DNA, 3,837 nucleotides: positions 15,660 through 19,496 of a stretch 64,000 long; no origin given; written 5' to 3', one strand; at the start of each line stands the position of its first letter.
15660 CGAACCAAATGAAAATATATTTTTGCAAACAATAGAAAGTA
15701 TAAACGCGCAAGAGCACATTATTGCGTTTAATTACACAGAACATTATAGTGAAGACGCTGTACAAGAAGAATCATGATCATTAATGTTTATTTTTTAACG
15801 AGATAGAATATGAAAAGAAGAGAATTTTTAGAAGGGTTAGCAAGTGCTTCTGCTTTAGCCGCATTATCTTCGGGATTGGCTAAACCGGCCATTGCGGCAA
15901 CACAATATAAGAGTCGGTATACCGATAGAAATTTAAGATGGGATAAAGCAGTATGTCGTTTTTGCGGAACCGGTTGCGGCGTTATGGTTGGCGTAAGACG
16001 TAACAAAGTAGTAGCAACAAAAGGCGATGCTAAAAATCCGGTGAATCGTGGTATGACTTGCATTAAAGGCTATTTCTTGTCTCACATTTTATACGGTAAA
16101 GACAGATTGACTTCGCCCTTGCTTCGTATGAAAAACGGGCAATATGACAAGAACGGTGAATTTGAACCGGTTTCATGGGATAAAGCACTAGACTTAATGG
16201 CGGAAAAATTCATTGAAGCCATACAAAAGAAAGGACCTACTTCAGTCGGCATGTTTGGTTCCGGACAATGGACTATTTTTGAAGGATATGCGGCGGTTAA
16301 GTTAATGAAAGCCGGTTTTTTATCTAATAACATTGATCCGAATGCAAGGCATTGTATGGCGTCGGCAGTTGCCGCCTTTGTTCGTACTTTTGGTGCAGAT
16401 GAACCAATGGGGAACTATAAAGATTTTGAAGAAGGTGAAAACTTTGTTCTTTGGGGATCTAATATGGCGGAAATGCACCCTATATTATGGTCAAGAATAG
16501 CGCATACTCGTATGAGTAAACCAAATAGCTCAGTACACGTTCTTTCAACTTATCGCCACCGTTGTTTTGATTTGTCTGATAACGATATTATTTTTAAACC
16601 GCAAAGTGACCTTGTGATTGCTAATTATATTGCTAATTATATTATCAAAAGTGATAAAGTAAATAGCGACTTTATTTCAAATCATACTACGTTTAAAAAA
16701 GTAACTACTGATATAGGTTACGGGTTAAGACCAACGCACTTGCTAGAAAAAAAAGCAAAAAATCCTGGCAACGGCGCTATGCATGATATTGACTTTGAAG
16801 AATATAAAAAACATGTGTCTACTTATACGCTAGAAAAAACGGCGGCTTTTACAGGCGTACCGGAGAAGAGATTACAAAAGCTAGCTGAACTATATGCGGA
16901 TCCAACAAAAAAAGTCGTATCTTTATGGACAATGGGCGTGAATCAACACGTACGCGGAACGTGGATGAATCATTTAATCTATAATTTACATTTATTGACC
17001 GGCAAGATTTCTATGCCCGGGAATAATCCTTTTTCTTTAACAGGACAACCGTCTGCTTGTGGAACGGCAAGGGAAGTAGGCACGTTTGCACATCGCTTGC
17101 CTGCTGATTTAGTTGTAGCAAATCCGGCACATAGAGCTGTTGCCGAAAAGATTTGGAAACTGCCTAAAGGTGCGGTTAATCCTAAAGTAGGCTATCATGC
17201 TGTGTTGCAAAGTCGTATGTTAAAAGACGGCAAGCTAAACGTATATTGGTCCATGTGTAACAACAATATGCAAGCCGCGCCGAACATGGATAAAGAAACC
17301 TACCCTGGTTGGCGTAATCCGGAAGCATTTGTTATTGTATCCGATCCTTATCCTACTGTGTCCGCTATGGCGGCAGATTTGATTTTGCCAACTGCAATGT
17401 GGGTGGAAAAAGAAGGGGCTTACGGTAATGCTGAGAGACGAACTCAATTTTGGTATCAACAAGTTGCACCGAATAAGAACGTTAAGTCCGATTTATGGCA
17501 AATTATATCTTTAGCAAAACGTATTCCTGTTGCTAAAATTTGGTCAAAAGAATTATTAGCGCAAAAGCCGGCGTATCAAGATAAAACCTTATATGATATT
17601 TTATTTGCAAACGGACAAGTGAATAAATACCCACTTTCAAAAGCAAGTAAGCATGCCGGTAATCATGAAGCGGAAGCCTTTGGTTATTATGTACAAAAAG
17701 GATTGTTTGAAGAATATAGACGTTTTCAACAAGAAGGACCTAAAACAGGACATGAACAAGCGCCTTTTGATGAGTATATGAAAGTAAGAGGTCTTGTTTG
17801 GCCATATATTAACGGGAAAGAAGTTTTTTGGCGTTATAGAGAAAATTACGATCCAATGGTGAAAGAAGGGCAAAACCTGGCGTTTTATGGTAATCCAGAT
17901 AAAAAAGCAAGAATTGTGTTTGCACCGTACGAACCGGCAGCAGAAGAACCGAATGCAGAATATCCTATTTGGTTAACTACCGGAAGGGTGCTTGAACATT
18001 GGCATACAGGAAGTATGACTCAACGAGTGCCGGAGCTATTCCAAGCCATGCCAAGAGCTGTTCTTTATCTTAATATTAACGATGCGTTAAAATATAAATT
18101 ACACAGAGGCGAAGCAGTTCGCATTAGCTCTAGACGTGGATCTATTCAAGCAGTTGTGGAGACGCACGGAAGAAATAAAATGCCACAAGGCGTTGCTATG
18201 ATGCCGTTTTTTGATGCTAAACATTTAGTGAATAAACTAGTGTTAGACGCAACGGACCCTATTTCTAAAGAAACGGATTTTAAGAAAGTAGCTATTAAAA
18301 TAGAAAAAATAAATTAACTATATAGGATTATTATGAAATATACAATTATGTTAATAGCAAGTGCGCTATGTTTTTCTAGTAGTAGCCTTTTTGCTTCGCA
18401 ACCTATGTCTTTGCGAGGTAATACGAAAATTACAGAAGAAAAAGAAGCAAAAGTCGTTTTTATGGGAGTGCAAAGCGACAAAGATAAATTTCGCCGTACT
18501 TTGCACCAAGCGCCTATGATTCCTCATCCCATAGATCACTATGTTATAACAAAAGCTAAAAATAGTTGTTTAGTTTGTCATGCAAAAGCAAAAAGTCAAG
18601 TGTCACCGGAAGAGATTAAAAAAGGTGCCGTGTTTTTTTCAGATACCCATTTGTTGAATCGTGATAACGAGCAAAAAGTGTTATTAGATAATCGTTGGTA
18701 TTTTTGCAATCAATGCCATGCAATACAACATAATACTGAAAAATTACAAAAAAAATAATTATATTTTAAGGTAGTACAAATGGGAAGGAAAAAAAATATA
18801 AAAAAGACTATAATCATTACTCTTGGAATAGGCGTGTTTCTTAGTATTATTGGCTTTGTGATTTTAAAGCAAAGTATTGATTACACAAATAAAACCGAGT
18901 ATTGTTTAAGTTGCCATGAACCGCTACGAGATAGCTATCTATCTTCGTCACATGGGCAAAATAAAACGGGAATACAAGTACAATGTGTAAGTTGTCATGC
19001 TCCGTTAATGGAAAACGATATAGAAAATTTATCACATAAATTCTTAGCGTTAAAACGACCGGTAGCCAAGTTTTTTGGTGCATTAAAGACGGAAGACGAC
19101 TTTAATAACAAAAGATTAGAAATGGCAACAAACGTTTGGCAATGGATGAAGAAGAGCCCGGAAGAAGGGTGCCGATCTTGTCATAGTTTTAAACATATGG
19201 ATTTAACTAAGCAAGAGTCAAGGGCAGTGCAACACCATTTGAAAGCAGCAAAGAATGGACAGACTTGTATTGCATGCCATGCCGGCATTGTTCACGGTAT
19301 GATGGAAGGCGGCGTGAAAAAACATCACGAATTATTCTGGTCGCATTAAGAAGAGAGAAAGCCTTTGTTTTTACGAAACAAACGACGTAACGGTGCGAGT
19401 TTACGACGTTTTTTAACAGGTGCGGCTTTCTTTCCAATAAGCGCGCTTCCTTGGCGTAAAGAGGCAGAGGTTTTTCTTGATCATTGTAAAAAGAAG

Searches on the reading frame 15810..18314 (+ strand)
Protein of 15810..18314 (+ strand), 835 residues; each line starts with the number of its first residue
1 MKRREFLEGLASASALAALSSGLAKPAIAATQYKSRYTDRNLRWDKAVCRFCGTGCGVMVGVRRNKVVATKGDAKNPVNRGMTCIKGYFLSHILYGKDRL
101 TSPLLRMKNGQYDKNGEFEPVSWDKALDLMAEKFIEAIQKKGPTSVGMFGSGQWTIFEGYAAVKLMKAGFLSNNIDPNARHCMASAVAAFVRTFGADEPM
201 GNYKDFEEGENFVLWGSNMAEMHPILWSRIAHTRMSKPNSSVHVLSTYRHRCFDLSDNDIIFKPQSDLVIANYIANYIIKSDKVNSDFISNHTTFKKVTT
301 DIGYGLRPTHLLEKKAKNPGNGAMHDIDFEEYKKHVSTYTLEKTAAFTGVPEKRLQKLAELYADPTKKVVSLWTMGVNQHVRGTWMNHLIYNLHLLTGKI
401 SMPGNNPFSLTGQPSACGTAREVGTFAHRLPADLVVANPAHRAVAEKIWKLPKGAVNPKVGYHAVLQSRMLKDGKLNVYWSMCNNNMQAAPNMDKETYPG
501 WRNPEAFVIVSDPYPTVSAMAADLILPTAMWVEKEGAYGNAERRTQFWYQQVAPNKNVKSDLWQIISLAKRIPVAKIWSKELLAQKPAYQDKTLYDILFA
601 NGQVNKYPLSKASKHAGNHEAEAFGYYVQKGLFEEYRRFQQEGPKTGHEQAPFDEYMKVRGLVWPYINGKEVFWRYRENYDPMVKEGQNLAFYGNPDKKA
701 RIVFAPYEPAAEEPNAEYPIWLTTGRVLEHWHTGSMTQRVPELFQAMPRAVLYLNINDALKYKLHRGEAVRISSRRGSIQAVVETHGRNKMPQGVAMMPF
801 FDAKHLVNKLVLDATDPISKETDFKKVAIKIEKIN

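Call 13: search_protein_families(library=ncbifam, proteins=[window:15810-18314:+], max_evalue=0.00001)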
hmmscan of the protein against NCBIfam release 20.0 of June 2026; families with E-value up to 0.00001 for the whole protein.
window:15810-18314:+ (835 aa): 22 families
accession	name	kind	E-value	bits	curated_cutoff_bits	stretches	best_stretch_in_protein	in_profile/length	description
NF010055.0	PRK13532.1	equivalog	0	1400.9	904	1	1-834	3-830/830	nitrate reductase catalytic subunit NapA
TIGR01706.1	NAPA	equivalog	0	1365.1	930.55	1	1-834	2-830/830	periplasmic nitrate reductase subunit alpha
TIGR01591.1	Fdh-alpha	equivalog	1e-114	384.1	666.25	3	48-294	2-239/672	formate dehydrogenase subunit alpha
NF047855.1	AssmNtatRedNasC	equivalog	2.6e-87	293.8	1100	3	43-298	19-269/708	assimilatory nitrate reductase catalytic subunit NasC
NF041323.1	Nitr_red_NasA_Halo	equivalog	6.1e-87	292.7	1000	3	52-298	3-242/673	assimilatory nitrate reductase NasA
TIGR01553.1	formate-DH-alph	equivalog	9.3e-48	162.7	814.2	3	2-295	3-306/1009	formate dehydrogenase-N subunit alpha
NF041513.1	formate_DH_Act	exception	2.7e-44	151.3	1400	1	34-298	32-300/1067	formate dehydrogenase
TIGR02166.1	dmsA_ynfE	subfamily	1.6e-35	122.4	777.7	1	1-576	1-561/794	DMSO/selenate family reductase complex A subunit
TIGR01701.1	Fdhalpha-like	subfamily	4.3e-34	117.7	582.15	2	325-536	305-504/744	FdhF/YdeP family oxidoreductase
TIGR01973.1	NuoG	equivalog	1.9e-29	103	470.05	1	33-566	203-603/606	NADH-quinone oxidoreductase subunit NuoG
NF005895.0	PRK07860.1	equivalog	8.7e-29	100.1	802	1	27-252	219-432/811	NADH-quinone oxidoreductase subunit G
NF012032.0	PRK15488.1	equivalog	3.4e-28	98.1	694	1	1-299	3-288/759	thiosulfate reductase PhsA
TIGR02693.1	arsenite_ox_L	equivalog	7.2e-27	93.7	359.05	3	64-222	75-234/806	arsenate reductase (azurin) large subunit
TIGR03479.1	DMSO_red_II_alp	subfamily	1.5e-21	76.3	984.75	2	320-647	379-719/913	molybdopterin-dependent oxidoreductase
TIGR00509.1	bisC_fam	subfamily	5.2e-18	64.7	1017.55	1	340-580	279-518/772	molybdopterin guanine dinucleotide-containing S/N-oxide reductase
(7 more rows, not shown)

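Call 53: find_homologous_proteins(query=window:15810-18314:+, max_evalue=1e-100)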
Query window:15810-18314:+ (835 aa): 8000 proteins with E <= 1e-100 among 8000 candidates; the best 120 are listed.
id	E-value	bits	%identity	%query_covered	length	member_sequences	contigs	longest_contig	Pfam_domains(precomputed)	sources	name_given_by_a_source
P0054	0.0e+0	1964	100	100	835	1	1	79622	PF00384.28,PF01568.28,PF04879.22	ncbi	-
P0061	0.0e+0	1338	67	100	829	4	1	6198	PF00384.28,PF01568.28,PF04879.22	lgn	-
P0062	0.0e+0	1331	67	100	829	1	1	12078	PF00384.28,PF01568.28,PF04879.22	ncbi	-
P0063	0.0e+0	1327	66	100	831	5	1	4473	PF00384.28,PF01568.28,PF04879.22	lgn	-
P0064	0.0e+0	1323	67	100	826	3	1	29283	PF00384.28,PF01568.28,PF04879.22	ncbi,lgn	-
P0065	0.0e+0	1322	67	100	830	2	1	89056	PF00384.28,PF01568.28,PF04879.22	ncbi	-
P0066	0.0e+0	1319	65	100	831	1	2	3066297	PF00384.28,PF01568.28,PF04879.22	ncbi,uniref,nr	ncbi:nitrate reductase catalytic subunit NapA [Varunaivibrio sulfuroxidans]|uniref:Periplasmic nitra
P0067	0.0e+0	1311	65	100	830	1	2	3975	PF00384.28,PF01568.28,PF04879.22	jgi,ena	-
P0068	0.0e+0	1311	66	100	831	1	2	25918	PF00384.28,PF01568.28,PF04879.22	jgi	-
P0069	0.0e+0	1310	67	95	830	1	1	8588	PF10518.15,PF00384.28,PF01568.28,PF04879.22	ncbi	-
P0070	0.0e+0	1308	67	96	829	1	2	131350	PF10518.15,PF00384.28,PF01568.28,PF04879.22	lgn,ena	-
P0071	0.0e+0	1307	65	100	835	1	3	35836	PF00384.28,PF01568.28,PF04879.22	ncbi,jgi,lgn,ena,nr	ncbi:MAG TPA: nitrate reductase catalytic subunit NapA [Gammaproteobacteria bacterium]|nr:nitrate re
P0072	0.0e+0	1307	65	100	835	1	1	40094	PF00384.28,PF01568.28,PF04879.22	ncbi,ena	-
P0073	0.0e+0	1306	66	100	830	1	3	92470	PF00384.28,PF01568.28,PF04879.22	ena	-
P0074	0.0e+0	1306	65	100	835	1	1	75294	PF00384.28,PF01568.28,PF04879.22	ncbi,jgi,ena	-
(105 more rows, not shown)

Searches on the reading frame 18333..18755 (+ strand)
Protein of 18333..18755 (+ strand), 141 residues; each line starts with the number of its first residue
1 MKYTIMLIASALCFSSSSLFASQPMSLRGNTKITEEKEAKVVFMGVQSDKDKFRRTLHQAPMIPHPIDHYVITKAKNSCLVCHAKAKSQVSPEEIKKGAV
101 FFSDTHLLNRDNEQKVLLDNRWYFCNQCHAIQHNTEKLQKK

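Call 13: search_protein_families(library=ncbifam, proteins=[window:18333-18755:+], max_evalue=0.00001)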
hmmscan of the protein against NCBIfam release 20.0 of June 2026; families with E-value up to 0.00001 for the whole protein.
window:18333-18755:+ (141 aa): 1 family
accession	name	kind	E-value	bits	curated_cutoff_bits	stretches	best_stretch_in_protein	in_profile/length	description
NF008609.0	PRK11586.1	equivalog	1.8e-14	53.8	230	1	16-136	22-134/149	nitrate reductase cytochrome c-type subunit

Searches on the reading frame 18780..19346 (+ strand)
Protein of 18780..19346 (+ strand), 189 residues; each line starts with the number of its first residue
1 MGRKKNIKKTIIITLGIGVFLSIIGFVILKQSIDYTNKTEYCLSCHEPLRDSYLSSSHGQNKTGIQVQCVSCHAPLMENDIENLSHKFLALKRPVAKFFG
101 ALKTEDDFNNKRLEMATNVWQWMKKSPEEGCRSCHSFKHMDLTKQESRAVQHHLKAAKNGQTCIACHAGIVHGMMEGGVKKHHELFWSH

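Call 13: search_protein_families(library=ncbifam, proteins=[window:18780-19346:+], max_evalue=0.00001)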
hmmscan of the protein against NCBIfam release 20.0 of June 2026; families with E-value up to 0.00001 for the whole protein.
window:18780-19346:+ (189 aa): 6 families
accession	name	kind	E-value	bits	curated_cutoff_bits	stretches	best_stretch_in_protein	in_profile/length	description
TIGR02161.1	napC_nirT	subfamily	1.5e-38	132.6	310.6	1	15-174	21-181/185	periplasmic nitrate (or nitrite) reductase c-type cytochrome, NapC/NirT family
TIGR02162.1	torC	equivalog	3.7e-38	131.8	478.2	1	6-175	11-181/387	pentaheme c-type cytochrome TorC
NF007906.0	PRK10617.1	equivalog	4.3e-35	121.4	349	1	15-174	30-190/200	cytochrome c-type protein NapC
NF011606.0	PRK15032.1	equivalog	1.4e-33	116.6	455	1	8-183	14-192/390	pentaheme c-type cytochrome TorC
TIGR03153.1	cytochr_NrfH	equivalog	1.7e-09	37.9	134.2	1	13-172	2-138/138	cytochrome c nitrite reductase small subunit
TIGR03508.1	decahem_SO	subfamily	7.5e-07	28.9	192.2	0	31-80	62-108/258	DmsE family decaheme c-type cytochrome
